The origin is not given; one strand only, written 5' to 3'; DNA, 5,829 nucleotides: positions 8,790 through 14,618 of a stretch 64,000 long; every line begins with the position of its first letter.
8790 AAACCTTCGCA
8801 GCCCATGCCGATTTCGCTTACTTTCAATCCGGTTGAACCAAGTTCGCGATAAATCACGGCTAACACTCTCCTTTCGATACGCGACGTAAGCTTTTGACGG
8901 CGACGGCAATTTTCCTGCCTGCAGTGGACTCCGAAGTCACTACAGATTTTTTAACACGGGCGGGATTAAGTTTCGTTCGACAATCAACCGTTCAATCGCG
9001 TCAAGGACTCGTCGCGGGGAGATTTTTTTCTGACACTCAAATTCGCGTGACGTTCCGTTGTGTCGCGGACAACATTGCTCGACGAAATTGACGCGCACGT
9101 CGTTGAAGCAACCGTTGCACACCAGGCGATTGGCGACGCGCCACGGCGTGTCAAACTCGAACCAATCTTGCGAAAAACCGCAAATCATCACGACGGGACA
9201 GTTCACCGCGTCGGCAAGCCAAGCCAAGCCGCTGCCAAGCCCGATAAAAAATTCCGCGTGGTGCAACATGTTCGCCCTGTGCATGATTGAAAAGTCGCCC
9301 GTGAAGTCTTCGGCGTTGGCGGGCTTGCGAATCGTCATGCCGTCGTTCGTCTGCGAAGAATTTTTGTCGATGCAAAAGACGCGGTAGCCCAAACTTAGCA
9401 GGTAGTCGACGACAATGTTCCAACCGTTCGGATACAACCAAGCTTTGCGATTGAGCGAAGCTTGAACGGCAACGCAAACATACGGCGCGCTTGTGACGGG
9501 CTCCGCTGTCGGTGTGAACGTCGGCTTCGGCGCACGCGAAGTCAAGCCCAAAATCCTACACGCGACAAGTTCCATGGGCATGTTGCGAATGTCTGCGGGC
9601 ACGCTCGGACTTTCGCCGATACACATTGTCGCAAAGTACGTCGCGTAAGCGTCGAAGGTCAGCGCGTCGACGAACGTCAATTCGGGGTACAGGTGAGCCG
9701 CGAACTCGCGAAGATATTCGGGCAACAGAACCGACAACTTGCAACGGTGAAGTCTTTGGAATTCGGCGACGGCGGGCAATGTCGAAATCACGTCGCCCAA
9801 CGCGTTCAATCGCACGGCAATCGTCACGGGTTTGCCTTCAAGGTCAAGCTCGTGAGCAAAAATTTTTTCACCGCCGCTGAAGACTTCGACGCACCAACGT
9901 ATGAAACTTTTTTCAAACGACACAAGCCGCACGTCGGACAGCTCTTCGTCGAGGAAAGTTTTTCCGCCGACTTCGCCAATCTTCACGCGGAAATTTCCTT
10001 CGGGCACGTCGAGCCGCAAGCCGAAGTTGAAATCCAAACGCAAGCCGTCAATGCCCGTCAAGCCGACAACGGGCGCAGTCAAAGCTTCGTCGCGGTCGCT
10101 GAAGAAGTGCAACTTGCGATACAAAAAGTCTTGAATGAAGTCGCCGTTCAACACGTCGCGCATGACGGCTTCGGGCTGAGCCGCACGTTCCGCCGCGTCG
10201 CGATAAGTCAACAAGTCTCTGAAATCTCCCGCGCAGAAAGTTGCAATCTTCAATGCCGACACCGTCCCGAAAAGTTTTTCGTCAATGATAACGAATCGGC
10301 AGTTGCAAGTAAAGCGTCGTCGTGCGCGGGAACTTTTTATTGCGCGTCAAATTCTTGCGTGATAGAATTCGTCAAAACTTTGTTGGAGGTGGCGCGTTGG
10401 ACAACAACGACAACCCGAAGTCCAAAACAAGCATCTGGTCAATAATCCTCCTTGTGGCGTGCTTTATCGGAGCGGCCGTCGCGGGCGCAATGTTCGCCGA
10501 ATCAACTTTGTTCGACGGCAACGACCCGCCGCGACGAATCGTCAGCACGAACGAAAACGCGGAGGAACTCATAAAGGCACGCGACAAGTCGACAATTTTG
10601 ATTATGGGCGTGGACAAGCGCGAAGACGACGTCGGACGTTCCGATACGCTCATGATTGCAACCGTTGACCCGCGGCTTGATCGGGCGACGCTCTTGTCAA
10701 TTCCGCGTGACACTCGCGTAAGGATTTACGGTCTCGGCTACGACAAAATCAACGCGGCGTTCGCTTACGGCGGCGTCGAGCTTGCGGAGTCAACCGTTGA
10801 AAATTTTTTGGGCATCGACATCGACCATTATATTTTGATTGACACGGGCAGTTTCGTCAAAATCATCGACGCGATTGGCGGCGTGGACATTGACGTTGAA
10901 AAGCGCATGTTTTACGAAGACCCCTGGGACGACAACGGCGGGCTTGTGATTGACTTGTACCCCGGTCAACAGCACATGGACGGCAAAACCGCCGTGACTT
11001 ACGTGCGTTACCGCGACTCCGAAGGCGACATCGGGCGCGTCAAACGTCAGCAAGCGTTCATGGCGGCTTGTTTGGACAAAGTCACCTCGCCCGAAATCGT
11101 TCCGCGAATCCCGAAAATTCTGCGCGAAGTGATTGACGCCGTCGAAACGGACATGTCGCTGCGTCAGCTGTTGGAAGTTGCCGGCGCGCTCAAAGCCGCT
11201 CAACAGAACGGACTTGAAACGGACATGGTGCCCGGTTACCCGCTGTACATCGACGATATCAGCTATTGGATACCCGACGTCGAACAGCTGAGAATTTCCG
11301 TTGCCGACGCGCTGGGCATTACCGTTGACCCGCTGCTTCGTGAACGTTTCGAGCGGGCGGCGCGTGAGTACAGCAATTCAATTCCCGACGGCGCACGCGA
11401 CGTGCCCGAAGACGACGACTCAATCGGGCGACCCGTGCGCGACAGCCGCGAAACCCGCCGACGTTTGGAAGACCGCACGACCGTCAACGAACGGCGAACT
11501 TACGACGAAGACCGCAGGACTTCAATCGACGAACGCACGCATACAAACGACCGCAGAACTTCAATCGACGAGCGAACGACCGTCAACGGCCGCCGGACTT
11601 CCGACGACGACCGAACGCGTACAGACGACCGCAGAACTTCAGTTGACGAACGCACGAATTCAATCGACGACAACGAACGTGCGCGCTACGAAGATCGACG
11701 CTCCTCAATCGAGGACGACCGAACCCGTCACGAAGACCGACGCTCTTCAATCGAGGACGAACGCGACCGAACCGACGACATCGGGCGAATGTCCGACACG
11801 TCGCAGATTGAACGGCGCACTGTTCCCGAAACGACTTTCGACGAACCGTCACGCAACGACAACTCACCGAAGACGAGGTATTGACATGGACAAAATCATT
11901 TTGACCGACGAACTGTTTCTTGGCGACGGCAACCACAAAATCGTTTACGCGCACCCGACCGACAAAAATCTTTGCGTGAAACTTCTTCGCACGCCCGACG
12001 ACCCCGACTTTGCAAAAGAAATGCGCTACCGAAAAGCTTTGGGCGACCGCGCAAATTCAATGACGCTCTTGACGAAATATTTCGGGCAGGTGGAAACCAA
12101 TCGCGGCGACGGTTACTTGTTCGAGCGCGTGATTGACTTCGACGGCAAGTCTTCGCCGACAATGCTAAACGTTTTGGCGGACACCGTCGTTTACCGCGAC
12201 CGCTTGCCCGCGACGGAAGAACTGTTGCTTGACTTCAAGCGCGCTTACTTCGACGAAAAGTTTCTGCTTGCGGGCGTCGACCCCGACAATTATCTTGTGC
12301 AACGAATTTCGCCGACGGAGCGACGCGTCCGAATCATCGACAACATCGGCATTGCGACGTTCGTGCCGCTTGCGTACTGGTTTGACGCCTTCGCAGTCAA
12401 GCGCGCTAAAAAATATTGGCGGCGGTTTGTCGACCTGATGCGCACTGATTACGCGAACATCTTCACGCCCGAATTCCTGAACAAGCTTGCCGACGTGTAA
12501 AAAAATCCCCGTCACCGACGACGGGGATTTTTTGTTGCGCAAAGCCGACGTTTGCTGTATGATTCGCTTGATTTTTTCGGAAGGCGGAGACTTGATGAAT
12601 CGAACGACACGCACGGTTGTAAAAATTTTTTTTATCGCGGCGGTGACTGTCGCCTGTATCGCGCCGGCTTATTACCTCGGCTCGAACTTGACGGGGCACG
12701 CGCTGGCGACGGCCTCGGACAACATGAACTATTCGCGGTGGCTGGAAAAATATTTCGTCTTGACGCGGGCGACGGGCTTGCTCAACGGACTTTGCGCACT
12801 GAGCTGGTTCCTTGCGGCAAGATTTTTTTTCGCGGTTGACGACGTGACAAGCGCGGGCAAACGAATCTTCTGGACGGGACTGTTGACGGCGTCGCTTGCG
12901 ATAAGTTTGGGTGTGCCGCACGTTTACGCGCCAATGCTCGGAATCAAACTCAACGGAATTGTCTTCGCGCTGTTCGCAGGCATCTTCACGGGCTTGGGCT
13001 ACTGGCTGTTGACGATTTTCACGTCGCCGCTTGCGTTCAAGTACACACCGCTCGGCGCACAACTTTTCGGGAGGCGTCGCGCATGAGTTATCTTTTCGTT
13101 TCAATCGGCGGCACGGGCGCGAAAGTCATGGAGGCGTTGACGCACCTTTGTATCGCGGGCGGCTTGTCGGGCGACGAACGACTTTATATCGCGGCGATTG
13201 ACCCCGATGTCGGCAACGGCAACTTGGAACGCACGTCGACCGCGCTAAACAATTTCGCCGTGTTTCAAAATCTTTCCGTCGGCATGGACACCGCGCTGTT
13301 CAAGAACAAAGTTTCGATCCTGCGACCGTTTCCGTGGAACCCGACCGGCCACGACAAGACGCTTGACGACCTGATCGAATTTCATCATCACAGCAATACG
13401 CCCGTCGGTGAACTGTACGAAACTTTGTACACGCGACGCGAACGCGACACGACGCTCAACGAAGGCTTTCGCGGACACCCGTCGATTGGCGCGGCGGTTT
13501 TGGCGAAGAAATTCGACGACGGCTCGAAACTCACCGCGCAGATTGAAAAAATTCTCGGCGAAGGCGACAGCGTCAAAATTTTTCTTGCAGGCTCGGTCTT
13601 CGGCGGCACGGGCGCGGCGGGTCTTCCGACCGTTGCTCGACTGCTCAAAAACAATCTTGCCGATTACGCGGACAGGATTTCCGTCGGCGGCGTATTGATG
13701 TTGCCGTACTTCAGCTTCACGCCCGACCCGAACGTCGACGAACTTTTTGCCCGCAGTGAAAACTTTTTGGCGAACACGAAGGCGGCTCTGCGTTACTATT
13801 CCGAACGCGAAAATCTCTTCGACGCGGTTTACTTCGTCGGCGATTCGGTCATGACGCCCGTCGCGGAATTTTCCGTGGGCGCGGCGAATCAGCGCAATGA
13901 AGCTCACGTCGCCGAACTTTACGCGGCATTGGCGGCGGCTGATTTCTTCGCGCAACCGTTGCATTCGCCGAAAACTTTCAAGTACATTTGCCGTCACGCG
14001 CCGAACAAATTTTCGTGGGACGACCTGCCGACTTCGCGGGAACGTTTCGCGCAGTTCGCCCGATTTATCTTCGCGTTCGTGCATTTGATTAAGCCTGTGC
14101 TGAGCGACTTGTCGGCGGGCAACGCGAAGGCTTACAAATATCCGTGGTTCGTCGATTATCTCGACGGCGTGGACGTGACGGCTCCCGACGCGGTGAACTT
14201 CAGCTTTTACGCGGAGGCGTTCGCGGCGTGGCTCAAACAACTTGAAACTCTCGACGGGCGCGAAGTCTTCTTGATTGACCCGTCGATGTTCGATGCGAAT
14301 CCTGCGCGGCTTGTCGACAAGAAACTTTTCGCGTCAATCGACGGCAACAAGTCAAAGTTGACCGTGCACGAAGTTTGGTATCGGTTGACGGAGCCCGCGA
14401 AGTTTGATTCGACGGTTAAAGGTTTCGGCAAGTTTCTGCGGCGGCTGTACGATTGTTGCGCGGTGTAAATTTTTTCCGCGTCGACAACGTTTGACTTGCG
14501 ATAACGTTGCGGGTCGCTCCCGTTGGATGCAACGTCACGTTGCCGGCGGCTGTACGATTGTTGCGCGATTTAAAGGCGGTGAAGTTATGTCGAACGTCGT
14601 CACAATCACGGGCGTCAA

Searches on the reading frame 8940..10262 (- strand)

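Call 57: search_protein_families(library=pfam, proteins=[window:8940-10262:-], max_evalue=0.001)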
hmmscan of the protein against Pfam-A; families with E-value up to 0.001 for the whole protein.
window:8940-10262:- (440 aa): 2 families
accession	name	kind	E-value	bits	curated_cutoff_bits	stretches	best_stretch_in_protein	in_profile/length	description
PF21129.3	TibC_1st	-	4.4e-08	33.5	27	1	72-131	3-63/63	Glycosyltransferase TibC, N-terminal domain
PF01075.23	Glyco_transf_9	-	2e-05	24.5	22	1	257-366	103-214/247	Glycosyltransferase family 9 (heptosyltransferase)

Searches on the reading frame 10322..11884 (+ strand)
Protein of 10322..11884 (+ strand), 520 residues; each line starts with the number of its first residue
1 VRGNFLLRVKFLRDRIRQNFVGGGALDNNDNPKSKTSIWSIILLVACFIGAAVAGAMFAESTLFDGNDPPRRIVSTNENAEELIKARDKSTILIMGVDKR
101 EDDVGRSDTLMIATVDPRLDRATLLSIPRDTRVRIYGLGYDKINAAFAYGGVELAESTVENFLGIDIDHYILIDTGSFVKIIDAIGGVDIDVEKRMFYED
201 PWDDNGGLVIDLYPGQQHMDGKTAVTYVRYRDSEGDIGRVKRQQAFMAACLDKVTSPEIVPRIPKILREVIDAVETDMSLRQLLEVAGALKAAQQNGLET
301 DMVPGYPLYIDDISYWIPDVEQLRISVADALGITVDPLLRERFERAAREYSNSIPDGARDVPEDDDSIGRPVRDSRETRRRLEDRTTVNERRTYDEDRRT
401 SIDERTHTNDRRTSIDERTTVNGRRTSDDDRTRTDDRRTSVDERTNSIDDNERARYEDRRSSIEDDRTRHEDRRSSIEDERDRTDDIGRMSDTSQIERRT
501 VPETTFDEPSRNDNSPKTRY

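Call 57: search_protein_families(library=pfam, proteins=[window:10322-11884:+], max_evalue=0.001)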
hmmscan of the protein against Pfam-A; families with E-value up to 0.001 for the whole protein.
window:10322-11884:+ (520 aa): 1 family
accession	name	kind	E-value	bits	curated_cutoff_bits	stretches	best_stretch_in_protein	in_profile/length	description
PF03816.19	LytR_cpsA_psr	-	5.1e-45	153.7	24.6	1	106-255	1-149/150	LytR_cpsA_psr family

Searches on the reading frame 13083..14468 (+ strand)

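Call 57: search_protein_families(library=pfam, proteins=[window:13083-14468:+], max_evalue=0.001)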
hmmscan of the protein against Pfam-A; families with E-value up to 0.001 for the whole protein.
window:13083-14468:+ (461 aa): 2 families
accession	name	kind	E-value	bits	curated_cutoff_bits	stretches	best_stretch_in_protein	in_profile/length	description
PF13809.12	Tubulin_2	-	1.2e-08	35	27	1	121-250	108-246/356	Tubulin like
PF00091.31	Tubulin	-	0.00056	20.7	33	0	122-192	74-138/190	Tubulin/FtsZ family, GTPase domain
